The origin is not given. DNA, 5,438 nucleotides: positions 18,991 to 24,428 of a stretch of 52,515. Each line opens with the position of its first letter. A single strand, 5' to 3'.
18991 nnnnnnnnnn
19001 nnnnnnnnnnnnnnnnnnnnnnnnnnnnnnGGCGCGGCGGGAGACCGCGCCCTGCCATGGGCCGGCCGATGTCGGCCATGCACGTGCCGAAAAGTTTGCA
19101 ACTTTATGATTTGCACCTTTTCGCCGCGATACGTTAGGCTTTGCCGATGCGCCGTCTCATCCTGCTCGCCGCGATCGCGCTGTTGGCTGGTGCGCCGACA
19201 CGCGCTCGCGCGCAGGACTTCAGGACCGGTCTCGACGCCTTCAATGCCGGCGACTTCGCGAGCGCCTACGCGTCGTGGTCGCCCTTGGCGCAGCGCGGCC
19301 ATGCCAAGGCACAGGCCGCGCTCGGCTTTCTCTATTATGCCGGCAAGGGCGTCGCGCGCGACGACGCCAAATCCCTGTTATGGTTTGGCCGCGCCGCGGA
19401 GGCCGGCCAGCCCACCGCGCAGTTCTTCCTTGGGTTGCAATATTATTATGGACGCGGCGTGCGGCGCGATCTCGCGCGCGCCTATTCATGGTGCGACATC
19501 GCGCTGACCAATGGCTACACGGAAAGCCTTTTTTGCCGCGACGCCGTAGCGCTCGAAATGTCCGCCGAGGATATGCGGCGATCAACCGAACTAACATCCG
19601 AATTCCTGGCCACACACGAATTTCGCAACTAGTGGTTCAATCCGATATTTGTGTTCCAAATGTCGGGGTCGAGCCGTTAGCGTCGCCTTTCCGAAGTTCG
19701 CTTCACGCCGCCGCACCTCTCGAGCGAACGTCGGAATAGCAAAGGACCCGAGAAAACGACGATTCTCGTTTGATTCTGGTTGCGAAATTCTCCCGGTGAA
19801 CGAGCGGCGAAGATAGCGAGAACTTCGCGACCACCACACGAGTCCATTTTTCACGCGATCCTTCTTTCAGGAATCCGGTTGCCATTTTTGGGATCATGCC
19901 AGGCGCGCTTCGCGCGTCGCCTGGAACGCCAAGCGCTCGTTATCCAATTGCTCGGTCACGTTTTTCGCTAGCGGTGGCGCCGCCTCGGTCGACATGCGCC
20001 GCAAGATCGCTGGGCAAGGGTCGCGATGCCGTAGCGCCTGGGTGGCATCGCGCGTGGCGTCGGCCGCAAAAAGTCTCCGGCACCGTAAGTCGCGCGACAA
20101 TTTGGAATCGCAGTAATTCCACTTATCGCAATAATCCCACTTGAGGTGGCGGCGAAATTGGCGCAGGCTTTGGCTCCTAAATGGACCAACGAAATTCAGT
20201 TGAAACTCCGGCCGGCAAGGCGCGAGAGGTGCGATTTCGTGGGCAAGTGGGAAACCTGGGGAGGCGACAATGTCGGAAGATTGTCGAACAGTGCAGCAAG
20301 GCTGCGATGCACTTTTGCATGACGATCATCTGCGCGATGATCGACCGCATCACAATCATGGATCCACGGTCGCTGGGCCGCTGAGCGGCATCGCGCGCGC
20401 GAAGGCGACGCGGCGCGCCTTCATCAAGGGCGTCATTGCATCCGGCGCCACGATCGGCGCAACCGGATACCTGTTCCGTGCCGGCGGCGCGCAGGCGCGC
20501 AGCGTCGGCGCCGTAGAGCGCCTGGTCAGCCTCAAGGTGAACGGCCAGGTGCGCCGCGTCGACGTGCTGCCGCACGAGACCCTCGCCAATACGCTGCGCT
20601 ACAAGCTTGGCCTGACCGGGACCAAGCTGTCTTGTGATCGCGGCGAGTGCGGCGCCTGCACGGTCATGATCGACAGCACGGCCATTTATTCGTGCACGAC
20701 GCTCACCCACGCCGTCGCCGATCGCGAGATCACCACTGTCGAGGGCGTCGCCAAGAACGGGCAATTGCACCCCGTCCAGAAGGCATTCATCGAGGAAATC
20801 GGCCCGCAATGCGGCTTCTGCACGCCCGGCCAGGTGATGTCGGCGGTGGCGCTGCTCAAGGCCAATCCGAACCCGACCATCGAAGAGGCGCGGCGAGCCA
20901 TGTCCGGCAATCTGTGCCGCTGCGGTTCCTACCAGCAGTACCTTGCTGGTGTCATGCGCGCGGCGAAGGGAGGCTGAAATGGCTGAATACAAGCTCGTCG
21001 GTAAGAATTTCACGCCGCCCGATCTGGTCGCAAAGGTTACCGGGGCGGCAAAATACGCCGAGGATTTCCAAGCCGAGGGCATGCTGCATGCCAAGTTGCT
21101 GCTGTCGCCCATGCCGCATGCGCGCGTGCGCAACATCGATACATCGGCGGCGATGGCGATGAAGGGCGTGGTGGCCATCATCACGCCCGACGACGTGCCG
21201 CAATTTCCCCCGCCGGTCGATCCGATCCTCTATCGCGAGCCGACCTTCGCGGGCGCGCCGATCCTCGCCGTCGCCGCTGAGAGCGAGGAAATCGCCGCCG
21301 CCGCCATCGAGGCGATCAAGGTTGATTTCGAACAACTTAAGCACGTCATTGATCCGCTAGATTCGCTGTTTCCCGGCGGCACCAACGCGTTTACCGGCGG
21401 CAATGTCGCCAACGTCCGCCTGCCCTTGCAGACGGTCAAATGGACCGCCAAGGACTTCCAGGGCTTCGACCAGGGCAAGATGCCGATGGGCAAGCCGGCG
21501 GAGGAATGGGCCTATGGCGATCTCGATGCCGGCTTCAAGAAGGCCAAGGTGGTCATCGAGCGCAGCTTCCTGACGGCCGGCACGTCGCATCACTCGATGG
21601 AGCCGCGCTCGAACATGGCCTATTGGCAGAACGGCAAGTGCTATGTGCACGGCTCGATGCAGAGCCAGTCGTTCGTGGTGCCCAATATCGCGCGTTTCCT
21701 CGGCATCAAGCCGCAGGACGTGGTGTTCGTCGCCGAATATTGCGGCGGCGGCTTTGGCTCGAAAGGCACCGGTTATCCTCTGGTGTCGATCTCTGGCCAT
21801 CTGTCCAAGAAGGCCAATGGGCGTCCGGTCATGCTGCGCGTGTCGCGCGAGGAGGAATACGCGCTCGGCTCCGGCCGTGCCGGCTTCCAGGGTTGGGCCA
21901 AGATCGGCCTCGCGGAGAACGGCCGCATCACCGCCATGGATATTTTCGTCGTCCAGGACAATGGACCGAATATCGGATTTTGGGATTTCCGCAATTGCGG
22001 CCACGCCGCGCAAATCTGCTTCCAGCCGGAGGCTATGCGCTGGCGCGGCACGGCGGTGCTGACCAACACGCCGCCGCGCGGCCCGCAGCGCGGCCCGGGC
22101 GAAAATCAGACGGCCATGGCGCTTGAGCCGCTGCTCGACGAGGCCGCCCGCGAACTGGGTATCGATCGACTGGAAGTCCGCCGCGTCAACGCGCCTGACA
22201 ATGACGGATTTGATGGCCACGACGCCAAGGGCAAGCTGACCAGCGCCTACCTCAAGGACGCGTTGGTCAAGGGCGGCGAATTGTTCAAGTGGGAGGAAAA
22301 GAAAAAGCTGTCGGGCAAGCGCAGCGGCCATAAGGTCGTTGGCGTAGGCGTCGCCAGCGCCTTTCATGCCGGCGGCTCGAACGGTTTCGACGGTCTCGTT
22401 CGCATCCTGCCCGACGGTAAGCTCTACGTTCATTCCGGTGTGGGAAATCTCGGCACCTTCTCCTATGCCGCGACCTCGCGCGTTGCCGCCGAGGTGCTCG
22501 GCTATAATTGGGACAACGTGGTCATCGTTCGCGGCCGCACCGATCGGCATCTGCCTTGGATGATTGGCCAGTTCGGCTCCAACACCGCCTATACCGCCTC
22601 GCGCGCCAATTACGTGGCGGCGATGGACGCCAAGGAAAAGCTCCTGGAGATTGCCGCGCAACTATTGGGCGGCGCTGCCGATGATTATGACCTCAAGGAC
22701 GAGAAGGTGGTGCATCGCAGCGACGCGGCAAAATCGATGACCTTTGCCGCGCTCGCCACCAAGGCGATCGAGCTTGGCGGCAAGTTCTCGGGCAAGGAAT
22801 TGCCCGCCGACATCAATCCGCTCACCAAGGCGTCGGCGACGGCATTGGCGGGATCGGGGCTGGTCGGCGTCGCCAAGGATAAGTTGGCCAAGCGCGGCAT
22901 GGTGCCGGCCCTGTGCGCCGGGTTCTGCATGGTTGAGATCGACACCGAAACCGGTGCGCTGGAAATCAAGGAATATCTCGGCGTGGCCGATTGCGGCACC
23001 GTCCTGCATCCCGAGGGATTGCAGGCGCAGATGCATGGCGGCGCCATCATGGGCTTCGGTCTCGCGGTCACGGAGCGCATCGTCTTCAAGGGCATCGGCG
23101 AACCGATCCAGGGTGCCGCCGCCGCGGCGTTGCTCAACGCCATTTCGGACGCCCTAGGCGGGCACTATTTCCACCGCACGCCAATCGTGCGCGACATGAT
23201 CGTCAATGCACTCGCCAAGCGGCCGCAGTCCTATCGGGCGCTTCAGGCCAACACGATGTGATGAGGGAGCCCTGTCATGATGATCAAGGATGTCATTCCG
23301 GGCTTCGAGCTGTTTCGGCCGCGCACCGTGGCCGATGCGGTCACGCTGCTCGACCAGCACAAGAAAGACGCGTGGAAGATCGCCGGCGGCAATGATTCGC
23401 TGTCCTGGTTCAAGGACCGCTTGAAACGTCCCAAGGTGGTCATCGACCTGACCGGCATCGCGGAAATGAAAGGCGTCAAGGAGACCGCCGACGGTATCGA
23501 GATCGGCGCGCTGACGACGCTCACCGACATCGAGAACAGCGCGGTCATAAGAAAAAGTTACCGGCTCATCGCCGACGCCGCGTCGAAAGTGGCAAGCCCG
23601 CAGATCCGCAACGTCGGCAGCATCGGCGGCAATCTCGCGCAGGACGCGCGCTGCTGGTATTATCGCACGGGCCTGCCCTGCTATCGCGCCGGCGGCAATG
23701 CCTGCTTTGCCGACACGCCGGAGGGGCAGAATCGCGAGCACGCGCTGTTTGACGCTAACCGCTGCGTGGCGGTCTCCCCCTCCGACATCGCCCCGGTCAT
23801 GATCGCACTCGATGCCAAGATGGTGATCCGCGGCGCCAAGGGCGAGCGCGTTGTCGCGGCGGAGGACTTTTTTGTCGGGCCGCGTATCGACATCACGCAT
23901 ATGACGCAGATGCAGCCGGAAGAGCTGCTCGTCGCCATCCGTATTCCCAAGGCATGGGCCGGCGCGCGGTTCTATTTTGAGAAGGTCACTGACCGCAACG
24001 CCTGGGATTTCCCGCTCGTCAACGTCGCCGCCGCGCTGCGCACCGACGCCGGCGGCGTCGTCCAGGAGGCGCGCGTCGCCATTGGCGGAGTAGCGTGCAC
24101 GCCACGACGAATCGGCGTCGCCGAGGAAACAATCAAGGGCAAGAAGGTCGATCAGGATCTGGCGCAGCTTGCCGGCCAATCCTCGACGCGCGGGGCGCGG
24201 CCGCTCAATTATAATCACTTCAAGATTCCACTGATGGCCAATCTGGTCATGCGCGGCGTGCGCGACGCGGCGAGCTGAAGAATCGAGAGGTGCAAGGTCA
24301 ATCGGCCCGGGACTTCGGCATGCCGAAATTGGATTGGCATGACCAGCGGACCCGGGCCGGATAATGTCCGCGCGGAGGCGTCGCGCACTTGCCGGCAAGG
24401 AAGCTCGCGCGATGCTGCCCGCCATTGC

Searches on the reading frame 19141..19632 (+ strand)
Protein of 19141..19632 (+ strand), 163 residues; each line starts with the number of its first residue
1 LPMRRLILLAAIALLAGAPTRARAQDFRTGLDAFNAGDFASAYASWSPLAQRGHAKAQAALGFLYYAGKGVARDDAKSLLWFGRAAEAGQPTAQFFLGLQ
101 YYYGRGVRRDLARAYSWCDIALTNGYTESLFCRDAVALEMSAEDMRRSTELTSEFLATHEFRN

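Call 20: search_protein_families(library=pfam, proteins=[window:19141-19632:+], max_evalue=0.0001)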
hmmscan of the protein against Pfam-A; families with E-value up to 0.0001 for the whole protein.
window:19141-19632:+ (163 aa): 1 family
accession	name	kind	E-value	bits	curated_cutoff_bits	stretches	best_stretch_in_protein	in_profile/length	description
PF08238.18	Sel1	-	8.6e-13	48.7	30.7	2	55-89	1-35/36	Sel1 repeat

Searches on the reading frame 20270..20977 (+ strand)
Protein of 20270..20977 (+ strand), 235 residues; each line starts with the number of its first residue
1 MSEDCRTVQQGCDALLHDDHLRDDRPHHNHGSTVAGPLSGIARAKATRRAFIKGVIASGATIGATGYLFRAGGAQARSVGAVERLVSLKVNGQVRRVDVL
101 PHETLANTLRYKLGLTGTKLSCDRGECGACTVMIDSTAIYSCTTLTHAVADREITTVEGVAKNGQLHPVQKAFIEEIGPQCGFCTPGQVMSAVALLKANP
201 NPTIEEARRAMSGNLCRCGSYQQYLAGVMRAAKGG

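Call 20: search_protein_families(library=pfam, proteins=[window:20270-20977:+], max_evalue=0.0001)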
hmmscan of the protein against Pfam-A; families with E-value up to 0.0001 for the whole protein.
window:20270-20977:+ (235 aa): 3 families
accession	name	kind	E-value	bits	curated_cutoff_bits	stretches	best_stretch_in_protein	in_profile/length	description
PF01799.25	Fer2_2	-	1.7e-30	105.4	30.3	1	156-228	1-74/75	[2Fe-2S] binding domain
PF00111.32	Fer2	-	5e-07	30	21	1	89-142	2-55/77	2Fe-2S iron-sulfur cluster binding domain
PF13085.11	Fer2_3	-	4.8e-05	23.8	27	1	120-159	50-88/107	2Fe-2S iron-sulfur cluster binding domain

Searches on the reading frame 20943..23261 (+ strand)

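Call 20: search_protein_families(library=pfam, proteins=[window:20943-23261:+], max_evalue=0.0001)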
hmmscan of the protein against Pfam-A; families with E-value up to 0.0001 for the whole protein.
window:20943-23261:+ (772 aa): 3 families
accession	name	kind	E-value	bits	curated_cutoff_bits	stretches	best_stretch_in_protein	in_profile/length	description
PF02738.23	MoCoBD_1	-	2.8e-55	187.5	27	1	187-417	11-244/244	Molybdopterin cofactor-binding domain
PF20256.3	MoCoBD_2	-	7.2e-45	154.1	27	1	446-732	4-277/283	Molybdopterin cofactor-binding domain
PF01315.27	Ald_Xan_dh_C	-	2.7e-22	79.6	31.3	1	33-133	1-110/110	Aldehyde oxidase and xanthine dehydrogenase, a/b hammerhead domain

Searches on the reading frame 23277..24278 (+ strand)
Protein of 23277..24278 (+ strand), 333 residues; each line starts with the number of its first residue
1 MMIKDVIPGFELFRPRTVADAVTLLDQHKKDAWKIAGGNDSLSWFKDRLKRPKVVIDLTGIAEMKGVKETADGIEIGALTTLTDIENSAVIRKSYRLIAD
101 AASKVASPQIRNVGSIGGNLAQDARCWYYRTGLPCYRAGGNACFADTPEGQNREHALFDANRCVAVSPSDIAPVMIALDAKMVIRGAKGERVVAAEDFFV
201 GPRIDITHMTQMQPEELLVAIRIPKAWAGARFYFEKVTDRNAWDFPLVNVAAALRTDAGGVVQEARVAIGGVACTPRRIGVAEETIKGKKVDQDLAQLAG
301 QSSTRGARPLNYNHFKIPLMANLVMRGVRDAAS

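Call 20: search_protein_families(library=pfam, proteins=[window:23277-24278:+], max_evalue=0.0001)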
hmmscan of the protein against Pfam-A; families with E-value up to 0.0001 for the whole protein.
window:23277-24278:+ (333 aa): 2 families
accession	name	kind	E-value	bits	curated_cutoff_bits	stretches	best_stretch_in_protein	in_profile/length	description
PF00941.27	FAD_binding_5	-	5.8e-49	166.6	27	1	10-225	3-169/170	FAD binding domain in molybdopterin dehydrogenase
PF03450.22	CO_deh_flav_C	-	1.5e-11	44.8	25.5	1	236-328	4-99/102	CO dehydrogenase flavoprotein C-terminal domain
